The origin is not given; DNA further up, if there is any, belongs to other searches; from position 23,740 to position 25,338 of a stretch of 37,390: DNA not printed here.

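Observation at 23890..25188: Fused monoheme cytochrome-porin with Cyc2-like architecture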

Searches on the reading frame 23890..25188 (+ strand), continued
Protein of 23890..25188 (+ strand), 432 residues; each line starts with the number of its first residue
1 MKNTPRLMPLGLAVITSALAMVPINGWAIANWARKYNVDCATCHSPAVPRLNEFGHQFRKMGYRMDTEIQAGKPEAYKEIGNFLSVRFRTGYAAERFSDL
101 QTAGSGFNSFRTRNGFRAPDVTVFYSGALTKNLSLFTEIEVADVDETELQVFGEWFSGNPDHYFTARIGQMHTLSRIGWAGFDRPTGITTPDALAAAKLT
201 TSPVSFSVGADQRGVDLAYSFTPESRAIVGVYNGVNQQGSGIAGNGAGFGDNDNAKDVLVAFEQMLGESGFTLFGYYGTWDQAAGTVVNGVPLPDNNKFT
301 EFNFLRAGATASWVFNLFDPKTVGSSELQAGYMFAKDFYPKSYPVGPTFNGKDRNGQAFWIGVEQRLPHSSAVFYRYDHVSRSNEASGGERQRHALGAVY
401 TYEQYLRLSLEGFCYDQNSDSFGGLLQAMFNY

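Call 32: find_encoding_contigs(protein=P0010, flank=10000, max_places=2)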
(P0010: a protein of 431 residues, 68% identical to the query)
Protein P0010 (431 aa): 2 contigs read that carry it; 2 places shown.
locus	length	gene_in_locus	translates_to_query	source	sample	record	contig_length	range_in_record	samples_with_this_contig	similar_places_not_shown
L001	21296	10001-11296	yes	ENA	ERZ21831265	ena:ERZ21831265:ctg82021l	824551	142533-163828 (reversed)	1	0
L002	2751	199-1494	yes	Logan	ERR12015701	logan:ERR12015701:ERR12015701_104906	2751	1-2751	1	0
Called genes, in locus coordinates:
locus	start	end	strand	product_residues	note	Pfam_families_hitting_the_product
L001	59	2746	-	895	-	PF05569:Peptidase_M56, PF01435:Peptidase_M48 (faint), PF00263:Secretin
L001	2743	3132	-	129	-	PF03965:Penicillinase_R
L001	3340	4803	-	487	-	PF01609:DDE_Tnp_1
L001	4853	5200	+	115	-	-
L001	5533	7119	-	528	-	-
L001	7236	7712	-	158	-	PF04972:BON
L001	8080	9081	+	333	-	PF01551:Peptidase_M23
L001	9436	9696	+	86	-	-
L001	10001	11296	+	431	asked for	-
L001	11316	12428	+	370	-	-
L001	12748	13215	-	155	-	PF04074:DUF386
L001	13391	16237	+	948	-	-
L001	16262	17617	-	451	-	PF22422:MGH1-like_GH (weak)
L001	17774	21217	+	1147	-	-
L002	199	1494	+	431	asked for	-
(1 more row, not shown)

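Call 33: find_encoding_contigs(protein=P0004, flank=10000, max_places=1)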
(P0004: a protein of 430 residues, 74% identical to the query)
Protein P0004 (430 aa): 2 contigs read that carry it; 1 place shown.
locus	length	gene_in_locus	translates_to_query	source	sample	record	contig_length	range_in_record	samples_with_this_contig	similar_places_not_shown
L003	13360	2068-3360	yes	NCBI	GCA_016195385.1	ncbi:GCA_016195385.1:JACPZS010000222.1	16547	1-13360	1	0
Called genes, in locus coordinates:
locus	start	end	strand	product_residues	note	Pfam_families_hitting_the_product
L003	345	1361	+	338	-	PF04015:DUF362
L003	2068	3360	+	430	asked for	-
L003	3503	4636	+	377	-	-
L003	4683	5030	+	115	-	PF00034:Cytochrom_C, PF13442:Cytochrome_CBB3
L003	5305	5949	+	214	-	PF09699:Paired_CXXCH_1 (faint), PF14522:Cytochrome_C7 (weak)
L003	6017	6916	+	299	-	PF12837:Fer4_6 (faint), PF12838:Fer4_7, PF13247:Fer4_11, PF12797:Fer4_2 (weak), PF13237:Fer4_10 (weak), PF00037:Fer4 (weak), PF12838:Fer4_7 (weak), PF13247:Fer4_11, +4 more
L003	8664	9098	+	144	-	-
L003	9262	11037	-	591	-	PF17297:PEPCK_N, PF00821:PEPCK_GTP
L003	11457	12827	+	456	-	-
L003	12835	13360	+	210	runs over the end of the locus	PF01914:MarC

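Call 34: find_encoding_contigs(protein=P0016, flank=10000, max_places=1)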
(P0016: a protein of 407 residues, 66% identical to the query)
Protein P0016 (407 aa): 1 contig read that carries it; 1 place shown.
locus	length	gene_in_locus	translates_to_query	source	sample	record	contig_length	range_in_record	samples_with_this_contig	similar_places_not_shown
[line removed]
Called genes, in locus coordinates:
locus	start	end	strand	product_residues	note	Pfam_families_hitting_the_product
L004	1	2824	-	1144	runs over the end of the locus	PF14522:Cytochrome_C7 (faint), PF14537:Cytochrom_c3_2 (faint), PF22113:Mtrc-MtrF_II-IV_dom (faint), PF13442:Cytochrome_CBB3 (faint), PF00034:Cytochrom_C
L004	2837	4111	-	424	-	PF00032:Cytochrom_B_C (weak)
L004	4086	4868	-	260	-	PF00033:Cytochrome_B, PF14358:DUF4405, PF13631:Cytochrom_B_N_2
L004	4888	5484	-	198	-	PF00355:Rieske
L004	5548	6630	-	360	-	PF03130:HEAT_PBS (faint), PF13646:HEAT_2, PF13513:HEAT_EZ (faint), PF02985:HEAT (faint), PF13646:HEAT_2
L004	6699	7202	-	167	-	PF00037:Fer4 (weak), PF13237:Fer4_10 (weak), PF14697:Fer4_21, PF12838:Fer4_7 (weak), PF13187:Fer4_9 (weak), PF13237:Fer4_10 (weak), PF12838:Fer4_7 (weak), PF12838:Fer4_7, +9 more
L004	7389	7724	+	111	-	PF00034:Cytochrom_C, PF13442:Cytochrome_CBB3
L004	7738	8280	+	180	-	PF00355:Rieske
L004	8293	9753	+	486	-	PF00033:Cytochrome_B, PF13631:Cytochrom_B_N_2, PF00032:Cytochrom_B_C, PF00034:Cytochrom_C, PF13442:Cytochrome_CBB3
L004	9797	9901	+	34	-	-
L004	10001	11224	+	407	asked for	-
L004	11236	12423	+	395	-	-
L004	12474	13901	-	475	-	PF00206:Lyase_1, PF10415:FumaraseC_C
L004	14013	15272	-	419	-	PF01266:DAO (faint), PF07992:Pyr_redox_2, PF00070:Pyr_redox, PF22366:NDH2_C (weak)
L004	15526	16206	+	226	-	-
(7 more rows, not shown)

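Call 35: find_encoding_contigs(protein=P0029, flank=10000, max_places=1)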
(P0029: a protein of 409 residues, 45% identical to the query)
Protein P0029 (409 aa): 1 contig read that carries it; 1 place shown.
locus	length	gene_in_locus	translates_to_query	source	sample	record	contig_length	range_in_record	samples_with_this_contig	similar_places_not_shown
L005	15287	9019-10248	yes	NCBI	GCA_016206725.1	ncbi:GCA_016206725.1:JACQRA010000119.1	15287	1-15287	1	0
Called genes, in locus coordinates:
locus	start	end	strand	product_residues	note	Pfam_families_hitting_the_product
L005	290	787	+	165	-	PF04461:YajQ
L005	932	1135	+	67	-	-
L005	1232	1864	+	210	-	-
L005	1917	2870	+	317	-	PF07992:Pyr_redox_2, PF13738:Pyr_redox_3, PF00070:Pyr_redox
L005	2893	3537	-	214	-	PF08843:AbiEii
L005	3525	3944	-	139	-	-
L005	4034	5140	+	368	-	PF01926:MMR_HSR1, PF02421:FeoB_N (weak), PF06071:YchF-GTPase_C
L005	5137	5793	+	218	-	PF01928:CYTH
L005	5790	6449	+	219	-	PF00027:cNMP_binding, PF13545:HTH_Crp_2, PF00325:Crp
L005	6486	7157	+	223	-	PF00027:cNMP_binding, PF13545:HTH_Crp_2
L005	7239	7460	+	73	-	-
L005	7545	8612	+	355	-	PF05201:GlutR_N, PF01488:Shikimate_DH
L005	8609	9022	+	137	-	-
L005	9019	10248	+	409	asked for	-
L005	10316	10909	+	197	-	-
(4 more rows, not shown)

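Call 36: find_encoding_contigs(protein=P0047, flank=10000, max_places=1)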
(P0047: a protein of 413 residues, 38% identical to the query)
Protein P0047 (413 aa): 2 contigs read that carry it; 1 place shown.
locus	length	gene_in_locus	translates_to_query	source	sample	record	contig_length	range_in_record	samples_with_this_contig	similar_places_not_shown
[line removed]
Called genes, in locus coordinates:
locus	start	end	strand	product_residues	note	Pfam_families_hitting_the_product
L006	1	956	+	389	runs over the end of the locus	PF01924:HypD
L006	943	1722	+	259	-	PF00551:Formyl_trans_N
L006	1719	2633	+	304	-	PF00378:ECH_1, PF16113:ECH_2, PF00378:ECH_1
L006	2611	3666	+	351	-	PF00586:AIRS, PF02769:AIRS_C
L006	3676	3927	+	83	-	PF01155:HypA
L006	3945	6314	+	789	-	PF00708:Acylphosphatase, PF07503:zf-HYPF, PF01300:Sua5_yciO_yrdC, PF17788:HypF_C, PF22521:HypF_C_2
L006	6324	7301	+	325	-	PF03264:Cytochrom_NNT, PF14522:Cytochrome_C7 (faint), PF09699:Paired_CXXCH_1 (faint), PF14537:Cytochrom_c3_2 (faint)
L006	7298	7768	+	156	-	PF22113:Mtrc-MtrF_II-IV_dom (faint), PF14522:Cytochrome_C7 (faint), PF13435:Cytochrome_C554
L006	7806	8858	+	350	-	PF14522:Cytochrome_C7 (faint)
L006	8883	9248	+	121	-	PF00903:Glyoxalase, PF12681:Glyoxalase_2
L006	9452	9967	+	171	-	PF00027:cNMP_binding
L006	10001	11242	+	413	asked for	-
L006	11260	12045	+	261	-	PF22113:Mtrc-MtrF_II-IV_dom (faint), PF09699:Paired_CXXCH_1 (faint), PF14537:Cytochrom_c3_2 (faint), PF14522:Cytochrome_C7 (weak)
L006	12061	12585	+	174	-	PF00011:HSP20, PF17886:ArsA_HSP20 (weak)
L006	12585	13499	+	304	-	PF01040:UbiA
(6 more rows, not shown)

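Call 45: find_homologous_proteins(query=A2, max_evalue=0.00001)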
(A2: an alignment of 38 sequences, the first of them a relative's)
Query A2 (38 sequences) (415 aa, profile of the alignment): 269 proteins with E <= 0.00001 among 8000 candidates; the best 120 are listed.
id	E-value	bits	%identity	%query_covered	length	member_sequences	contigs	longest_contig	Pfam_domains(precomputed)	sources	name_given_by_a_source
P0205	2.0e-165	569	61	96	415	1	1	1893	-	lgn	-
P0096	8.4e-164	564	55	99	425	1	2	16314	-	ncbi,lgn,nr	ncbi:MAG: hypothetical protein HYR76_08000 [Ignavibacteria bacterium]|nr:hypothetical protein [Ignav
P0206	1.0e-161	557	46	98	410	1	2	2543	-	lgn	-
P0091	2.6e-161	556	100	100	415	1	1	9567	-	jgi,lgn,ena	-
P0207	4.1e-160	552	46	94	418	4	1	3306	-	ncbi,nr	ncbi:MAG TPA: hypothetical protein VEK56_11095 [Vicinamibacterales bacterium]|nr:hypothetical protei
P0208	7.6e-160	551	53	100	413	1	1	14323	-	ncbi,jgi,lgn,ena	-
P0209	1.1e-159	551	46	99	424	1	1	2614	-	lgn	-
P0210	3.8e-159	549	46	94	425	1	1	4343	-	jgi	jgi:hypothetical protein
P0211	6.9e-159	548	49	94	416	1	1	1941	-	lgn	-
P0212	7.2e-159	548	47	96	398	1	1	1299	-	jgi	jgi:hypothetical protein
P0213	1.6e-158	547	49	94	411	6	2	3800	-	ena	-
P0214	1.9e-158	546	46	100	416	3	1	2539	-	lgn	-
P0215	2.2e-158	546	46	94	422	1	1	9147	-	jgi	jgi:hypothetical protein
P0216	8.4e-158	544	47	99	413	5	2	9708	-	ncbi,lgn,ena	-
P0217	3.3e-157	542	47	100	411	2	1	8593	-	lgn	-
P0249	1.9e-149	517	61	100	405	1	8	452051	-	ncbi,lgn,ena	-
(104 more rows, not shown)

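Call 63: find_encoding_contigs(protein=P0023, flank=8000, max_places=1)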
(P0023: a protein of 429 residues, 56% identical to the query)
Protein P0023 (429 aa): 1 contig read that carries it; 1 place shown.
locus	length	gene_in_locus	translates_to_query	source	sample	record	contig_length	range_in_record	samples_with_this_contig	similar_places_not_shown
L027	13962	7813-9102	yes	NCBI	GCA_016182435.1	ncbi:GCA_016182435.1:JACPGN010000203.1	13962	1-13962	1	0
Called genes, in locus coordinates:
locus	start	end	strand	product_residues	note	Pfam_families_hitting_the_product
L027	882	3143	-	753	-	-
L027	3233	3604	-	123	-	PF13366:PDDEXK_3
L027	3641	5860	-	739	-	PF07584:BatA, PF13519:VWA_2 (weak)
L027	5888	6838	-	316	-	PF04015:DUF362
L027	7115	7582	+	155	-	PF00072:Response_reg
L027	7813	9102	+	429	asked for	-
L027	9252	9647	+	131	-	PF13442:Cytochrome_CBB3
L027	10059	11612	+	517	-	PF01011:PQQ (faint), PF13360:PQQ_2, PF25293:Beta-prop_EMC1_N (faint), PF13570:Beta-prop_ACSF4, PF25292:Beta-prop_CGLA (faint), PF13360:PQQ_2, PF13570:Beta-prop_ACSF4 (weak)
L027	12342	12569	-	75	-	-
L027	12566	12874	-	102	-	PF14076:DUF4258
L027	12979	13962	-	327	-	PF00501:AMP-binding, PF13193:AMP-binding_C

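Call 64: find_encoding_contigs(protein=P0032, flank=8000, max_places=1)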
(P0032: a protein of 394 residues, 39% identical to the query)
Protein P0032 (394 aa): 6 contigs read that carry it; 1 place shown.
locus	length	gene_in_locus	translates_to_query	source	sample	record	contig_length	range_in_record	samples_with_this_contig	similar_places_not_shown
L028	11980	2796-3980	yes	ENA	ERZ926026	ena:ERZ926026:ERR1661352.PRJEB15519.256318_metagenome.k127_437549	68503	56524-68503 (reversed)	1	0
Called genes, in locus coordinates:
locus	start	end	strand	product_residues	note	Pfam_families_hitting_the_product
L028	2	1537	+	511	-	?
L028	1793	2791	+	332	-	-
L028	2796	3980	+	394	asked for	-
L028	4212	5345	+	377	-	PF13353:Fer4_12 (faint), PF04055:Radical_SAM, PF13186:SPASM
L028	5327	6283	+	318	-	PF10114:PocR, PF00165:HTH_AraC (weak), PF12833:HTH_18, PF00165:HTH_AraC (weak)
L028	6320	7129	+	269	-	PF00116:COX2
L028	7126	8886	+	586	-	PF00115:COX1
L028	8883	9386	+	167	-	PF00510:COX3 (faint)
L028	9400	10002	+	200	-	PF00510:COX3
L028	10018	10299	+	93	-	PF03626:COX4_pro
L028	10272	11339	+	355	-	PF01040:UbiA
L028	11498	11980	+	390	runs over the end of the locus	PF13353:Fer4_12 (weak), PF04055:Radical_SAM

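Call 65: find_encoding_contigs(protein=P0058, flank=8000, max_places=1)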
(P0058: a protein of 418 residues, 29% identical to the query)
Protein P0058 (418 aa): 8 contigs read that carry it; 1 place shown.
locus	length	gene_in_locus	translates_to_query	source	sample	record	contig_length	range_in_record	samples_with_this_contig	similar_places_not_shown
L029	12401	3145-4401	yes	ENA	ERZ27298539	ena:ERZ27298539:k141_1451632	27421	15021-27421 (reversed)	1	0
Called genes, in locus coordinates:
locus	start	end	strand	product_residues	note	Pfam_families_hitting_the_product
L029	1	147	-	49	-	?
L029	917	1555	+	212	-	PF00355:Rieske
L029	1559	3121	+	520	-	PF00033:Cytochrome_B, PF13631:Cytochrom_B_N_2, PF00032:Cytochrom_B_C, PF00034:Cytochrom_C, PF13442:Cytochrome_CBB3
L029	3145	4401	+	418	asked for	-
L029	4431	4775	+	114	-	PF00034:Cytochrom_C, PF13442:Cytochrome_CBB3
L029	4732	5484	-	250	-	-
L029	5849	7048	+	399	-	PF00232:Glyco_hydro_1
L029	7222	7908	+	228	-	PF04945:YHS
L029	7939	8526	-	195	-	-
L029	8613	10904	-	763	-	PF22681:Lmo2446-like_N, PF03065:Glyco_hydro_57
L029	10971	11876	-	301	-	PF01791:DeoC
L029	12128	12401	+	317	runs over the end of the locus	PF00873:ACR_tran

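Call 66: find_encoding_contigs(protein=P0011, flank=8000, max_places=1)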
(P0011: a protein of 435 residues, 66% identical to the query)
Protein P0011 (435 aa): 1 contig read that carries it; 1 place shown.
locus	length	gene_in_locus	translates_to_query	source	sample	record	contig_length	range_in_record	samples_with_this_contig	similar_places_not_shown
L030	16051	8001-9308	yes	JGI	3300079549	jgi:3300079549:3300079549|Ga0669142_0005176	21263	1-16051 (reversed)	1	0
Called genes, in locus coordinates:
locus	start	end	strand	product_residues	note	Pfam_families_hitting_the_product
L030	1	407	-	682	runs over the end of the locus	PF00932:LTD, PF18884:TSP3_bac (faint)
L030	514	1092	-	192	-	PF00702:Hydrolase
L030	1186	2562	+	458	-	PF00709:Adenylsucc_synt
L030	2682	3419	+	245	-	PF01255:Prenyltransf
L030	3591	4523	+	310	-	PF01148:CTP_transf_1, PF01864:CarS-like (weak)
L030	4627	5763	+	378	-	PF02670:DXP_reductoisom, PF08436:DXP_redisom_C, PF13288:DXPR_C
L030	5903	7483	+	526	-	-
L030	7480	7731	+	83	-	PF11746:DUF3303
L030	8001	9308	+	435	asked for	-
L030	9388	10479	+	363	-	-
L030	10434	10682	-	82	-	-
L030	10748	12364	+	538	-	PF12698:ABC2_membrane_3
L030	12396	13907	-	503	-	-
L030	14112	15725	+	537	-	-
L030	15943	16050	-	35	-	?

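Call 79: find_encoding_contigs(protein=P0249, flank=7000, max_places=1)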
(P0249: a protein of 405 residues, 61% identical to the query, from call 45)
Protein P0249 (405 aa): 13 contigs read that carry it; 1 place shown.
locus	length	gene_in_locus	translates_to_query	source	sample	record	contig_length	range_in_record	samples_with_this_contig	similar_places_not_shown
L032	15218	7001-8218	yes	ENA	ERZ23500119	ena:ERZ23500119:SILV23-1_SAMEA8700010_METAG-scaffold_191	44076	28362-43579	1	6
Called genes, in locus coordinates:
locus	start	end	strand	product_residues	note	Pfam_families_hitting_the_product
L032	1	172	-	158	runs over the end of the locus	PF00364:Biotin_lipoyl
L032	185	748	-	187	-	PF08207:EFP_N, PF01132:EFP, PF09285:Elong-fact-P_C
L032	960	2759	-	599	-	PF13517:FG-GAP_3 (weak), PF13585:CHU_C (faint), PF13860:FlgD_ig, PF18962:Por_Secre_tail (weak)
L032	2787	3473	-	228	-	PF13424:TPR_12 (faint)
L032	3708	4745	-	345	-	PF02811:PHP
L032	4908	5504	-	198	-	PF13431:TPR_17 (faint), PF23914:TPR_CcmH_CycH (weak), PF13424:TPR_12 (faint), PF07719:TPR_2 (faint), PF13428:TPR_14 (faint), PF00515:TPR_1 (faint), PF13414:TPR_11 (weak), PF14559:TPR_19 (weak), +3 more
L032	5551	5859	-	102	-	-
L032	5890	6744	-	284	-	PF01678:DAP_epimerase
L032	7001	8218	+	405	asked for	-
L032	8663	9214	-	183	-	PF01923:Cob_adeno_trans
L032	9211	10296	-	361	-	PF01571:GCV_T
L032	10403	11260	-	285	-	-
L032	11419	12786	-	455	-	PF01546:Peptidase_M20, PF07687:M20_dimer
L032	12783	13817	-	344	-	-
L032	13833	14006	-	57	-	-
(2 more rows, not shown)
